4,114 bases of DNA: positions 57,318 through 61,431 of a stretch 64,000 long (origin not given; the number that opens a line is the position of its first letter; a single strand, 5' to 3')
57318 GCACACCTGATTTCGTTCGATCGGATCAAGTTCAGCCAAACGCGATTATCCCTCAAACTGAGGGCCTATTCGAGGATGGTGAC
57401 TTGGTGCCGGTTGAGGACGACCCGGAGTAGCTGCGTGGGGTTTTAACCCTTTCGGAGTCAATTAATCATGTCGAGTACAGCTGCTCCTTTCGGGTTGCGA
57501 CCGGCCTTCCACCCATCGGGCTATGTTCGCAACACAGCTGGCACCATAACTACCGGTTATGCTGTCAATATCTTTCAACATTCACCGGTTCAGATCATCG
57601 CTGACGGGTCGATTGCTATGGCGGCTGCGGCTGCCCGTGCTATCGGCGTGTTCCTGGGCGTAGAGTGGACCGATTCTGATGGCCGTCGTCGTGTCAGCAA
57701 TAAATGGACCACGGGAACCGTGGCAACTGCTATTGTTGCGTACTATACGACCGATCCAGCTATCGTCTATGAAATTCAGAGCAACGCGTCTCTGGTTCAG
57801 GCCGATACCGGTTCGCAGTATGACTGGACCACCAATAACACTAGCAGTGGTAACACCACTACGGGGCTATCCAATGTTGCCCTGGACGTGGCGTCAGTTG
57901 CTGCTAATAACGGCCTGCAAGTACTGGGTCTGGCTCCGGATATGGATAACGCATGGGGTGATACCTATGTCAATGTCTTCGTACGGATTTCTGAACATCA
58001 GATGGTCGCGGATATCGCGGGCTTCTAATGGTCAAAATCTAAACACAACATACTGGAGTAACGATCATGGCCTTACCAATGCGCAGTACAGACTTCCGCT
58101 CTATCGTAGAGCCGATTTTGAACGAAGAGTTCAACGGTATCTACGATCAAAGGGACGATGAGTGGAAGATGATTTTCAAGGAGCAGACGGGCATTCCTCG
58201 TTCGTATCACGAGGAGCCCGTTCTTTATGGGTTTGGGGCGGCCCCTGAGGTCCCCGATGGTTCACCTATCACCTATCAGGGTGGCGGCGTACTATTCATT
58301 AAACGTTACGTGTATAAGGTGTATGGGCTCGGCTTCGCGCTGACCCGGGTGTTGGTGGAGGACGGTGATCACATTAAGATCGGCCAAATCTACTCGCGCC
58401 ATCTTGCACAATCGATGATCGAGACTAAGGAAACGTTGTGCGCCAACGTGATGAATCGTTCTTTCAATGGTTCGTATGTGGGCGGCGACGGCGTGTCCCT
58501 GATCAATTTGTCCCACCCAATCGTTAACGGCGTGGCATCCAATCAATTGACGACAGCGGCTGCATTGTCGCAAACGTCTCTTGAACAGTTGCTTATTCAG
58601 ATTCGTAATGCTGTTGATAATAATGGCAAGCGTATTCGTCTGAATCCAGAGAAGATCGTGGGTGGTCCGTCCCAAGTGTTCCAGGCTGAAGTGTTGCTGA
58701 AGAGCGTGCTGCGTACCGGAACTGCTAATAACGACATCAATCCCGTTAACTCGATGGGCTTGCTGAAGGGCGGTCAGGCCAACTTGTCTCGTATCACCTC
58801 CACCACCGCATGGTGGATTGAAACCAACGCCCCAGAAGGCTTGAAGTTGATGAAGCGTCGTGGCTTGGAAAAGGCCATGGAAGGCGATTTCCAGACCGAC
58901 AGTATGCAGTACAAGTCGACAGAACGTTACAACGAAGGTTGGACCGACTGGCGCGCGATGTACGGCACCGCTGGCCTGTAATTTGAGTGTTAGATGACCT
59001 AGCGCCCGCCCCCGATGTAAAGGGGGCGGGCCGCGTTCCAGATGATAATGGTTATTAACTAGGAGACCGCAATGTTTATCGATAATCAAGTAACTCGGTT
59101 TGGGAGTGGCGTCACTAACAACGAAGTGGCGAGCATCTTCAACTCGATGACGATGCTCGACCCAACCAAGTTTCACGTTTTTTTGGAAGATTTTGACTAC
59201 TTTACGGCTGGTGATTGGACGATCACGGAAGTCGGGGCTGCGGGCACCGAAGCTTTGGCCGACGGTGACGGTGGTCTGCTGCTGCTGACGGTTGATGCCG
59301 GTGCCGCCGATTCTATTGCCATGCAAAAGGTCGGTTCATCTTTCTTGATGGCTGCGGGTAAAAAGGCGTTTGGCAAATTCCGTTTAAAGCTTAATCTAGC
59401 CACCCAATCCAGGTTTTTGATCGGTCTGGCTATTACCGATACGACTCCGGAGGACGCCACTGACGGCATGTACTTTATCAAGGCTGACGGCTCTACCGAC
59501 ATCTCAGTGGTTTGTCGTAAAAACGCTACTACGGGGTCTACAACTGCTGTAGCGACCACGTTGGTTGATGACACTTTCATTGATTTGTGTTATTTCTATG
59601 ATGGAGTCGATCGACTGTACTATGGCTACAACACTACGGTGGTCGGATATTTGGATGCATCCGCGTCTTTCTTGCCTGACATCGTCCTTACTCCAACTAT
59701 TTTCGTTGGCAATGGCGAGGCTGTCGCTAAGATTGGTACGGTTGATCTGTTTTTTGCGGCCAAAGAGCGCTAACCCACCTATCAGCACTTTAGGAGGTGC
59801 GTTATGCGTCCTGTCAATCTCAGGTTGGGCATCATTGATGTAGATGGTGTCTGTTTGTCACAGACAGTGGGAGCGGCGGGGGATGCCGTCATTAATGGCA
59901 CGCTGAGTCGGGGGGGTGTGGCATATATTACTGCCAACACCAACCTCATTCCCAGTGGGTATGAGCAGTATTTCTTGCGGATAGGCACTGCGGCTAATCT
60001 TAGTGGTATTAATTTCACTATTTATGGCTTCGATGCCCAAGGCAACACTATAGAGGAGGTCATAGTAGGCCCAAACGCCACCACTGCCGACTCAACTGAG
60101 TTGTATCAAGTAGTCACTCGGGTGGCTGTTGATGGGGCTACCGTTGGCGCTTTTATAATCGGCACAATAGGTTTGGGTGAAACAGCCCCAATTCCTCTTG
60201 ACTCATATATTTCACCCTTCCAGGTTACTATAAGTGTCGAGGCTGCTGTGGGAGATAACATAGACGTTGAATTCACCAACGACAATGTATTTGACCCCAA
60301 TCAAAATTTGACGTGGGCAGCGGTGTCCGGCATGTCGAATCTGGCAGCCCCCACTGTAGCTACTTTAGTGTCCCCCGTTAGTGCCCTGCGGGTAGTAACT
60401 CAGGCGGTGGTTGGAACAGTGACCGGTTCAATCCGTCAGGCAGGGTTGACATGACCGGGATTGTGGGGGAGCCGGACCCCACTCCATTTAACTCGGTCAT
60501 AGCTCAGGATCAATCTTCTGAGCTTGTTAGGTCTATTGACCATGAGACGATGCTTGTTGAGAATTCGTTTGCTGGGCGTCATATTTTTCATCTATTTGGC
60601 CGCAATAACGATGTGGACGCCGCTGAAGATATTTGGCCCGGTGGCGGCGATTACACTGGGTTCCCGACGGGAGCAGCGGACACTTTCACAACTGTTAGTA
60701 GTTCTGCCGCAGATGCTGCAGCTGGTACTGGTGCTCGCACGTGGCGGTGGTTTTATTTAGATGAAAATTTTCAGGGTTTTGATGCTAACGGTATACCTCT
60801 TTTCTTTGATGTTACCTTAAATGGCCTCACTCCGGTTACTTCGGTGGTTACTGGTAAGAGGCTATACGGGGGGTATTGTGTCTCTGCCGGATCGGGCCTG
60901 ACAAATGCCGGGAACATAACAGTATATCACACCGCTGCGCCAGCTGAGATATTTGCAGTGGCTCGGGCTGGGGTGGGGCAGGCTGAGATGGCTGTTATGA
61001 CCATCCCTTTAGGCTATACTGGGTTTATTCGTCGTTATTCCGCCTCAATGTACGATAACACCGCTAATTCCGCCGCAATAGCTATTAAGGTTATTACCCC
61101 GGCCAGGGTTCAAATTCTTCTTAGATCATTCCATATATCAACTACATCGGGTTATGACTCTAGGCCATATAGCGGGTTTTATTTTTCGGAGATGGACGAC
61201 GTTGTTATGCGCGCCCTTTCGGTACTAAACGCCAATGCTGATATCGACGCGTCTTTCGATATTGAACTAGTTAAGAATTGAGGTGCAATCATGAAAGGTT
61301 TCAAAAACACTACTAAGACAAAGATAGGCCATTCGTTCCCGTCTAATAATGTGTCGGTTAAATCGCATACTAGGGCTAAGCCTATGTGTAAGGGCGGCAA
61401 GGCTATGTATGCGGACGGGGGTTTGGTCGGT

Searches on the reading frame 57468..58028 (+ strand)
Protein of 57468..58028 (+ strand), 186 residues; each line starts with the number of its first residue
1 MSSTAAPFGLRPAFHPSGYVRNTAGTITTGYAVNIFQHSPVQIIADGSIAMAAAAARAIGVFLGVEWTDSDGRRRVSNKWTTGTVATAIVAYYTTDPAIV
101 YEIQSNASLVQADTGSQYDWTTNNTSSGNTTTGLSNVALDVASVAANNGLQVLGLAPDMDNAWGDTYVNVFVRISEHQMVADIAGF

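Call 48: search_protein_families(library=phrogs, proteins=[window:57468-58028:+], max_evalue=0.001)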
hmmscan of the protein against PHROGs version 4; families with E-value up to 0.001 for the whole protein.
window:57468-58028:+ (186 aa): 1 family
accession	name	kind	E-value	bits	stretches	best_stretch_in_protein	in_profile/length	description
phrog_37556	-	unknown function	5.5e-16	59.9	1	16-179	15-181/187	-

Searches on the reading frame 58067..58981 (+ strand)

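Call 48: search_protein_families(library=phrogs, proteins=[window:58067-58981:+], max_evalue=0.001)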
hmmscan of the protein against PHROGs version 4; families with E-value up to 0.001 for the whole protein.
window:58067-58981:+ (304 aa): 3 families
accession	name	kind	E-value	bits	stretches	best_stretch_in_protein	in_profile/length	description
phrog_4523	-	head and packaging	3.2e-10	40.4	1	113-303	462-643/644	major head and protease protein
phrog_371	-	head and packaging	1.4e-08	35.4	1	86-301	80-231/303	major head protein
phrog_133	-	head and packaging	4.6e-08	33.2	1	3-257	376-618/668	head maturation protease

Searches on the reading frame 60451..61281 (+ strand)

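Call 48: search_protein_families(library=phrogs, proteins=[window:60451-61281:+], max_evalue=0.001)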
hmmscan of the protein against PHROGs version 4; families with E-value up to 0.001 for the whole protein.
window:60451-61281:+ (276 aa): 1 family
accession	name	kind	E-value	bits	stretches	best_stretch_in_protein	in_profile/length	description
phrog_8198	-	unknown function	1.5e-17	64.8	1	37-276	45-262/262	-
